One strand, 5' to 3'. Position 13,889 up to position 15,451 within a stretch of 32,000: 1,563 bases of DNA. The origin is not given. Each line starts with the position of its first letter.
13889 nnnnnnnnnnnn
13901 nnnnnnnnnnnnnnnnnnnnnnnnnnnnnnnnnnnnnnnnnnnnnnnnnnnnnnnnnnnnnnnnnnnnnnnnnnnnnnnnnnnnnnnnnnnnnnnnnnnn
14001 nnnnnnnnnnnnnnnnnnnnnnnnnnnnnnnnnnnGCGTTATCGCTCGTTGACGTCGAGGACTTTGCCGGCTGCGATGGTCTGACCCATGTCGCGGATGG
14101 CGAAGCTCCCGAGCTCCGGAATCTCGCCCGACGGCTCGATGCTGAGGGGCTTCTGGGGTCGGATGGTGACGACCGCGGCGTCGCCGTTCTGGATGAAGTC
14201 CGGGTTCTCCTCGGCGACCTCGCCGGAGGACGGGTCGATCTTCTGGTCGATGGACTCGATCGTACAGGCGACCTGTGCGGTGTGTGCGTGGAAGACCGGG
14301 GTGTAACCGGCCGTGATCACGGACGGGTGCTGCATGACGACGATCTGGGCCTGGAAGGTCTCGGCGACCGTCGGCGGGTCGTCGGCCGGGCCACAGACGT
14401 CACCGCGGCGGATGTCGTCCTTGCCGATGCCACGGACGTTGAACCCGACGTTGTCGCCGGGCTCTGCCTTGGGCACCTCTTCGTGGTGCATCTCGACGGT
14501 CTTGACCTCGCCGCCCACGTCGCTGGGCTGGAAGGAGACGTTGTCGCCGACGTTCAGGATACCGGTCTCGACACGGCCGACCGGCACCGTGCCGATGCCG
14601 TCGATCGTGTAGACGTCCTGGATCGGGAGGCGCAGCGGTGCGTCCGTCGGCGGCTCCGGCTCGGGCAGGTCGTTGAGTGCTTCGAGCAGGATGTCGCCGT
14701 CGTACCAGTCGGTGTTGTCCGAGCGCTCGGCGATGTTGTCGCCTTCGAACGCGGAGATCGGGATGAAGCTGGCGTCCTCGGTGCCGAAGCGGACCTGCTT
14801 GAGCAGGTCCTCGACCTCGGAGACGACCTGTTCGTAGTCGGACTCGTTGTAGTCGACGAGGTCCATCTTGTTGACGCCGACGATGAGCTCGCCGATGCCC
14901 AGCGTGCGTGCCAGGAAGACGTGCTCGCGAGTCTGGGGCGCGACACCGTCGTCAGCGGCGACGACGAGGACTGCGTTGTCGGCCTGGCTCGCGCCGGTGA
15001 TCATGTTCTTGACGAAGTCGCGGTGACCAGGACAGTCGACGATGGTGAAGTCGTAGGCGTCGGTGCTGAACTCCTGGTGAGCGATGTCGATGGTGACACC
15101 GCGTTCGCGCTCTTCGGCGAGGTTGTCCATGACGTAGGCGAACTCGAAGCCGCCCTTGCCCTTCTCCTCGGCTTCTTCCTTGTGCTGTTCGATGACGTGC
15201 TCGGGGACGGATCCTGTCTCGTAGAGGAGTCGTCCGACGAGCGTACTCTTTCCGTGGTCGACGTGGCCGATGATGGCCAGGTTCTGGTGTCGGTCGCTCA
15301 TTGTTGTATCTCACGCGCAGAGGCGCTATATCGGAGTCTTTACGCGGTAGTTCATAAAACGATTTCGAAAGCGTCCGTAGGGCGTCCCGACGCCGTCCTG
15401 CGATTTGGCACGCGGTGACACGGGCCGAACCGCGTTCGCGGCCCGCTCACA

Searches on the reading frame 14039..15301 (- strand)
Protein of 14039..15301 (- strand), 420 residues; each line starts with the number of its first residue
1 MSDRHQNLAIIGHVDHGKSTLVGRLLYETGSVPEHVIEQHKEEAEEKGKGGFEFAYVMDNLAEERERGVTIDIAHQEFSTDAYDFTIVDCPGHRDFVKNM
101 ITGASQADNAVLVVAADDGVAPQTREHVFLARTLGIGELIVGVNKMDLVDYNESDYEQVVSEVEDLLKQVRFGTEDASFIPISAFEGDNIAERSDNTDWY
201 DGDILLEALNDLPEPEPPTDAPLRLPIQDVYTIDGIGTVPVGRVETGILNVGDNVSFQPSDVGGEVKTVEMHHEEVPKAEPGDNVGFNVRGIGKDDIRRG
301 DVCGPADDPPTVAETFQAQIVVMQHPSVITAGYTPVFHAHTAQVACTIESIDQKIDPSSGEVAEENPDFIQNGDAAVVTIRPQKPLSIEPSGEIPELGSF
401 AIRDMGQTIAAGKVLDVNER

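Call 58: search_protein_families(library=pfam, proteins=[window:14039-15301:-], max_evalue=0.00001)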
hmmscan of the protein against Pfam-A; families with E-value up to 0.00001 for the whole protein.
window:14039-15301:- (420 aa): 5 families
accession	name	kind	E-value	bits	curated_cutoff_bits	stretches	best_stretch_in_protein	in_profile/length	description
PF00009.33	GTP_EFTU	-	3.7e-61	206.4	26.5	1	4-204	2-177/188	Elongation factor Tu GTP binding domain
PF22594.2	GTP-eEF1A_C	-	2.2e-35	121.5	27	1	316-414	2-100/101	GTP-eEF1A C-terminal domain-like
PF03143.23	GTP_EFTU_D3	-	7.6e-29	100.6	27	1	310-417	2-105/106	Elongation factor Tu C-terminal domain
PF03144.31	GTP_EFTU_D2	-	2.4e-18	66.8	30.3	1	237-303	1-72/73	Elongation factor Tu domain 2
PF01926.29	MMR_HSR1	-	3.1e-06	27.7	21.9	0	66-126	29-95/113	50S ribosome-binding GTPase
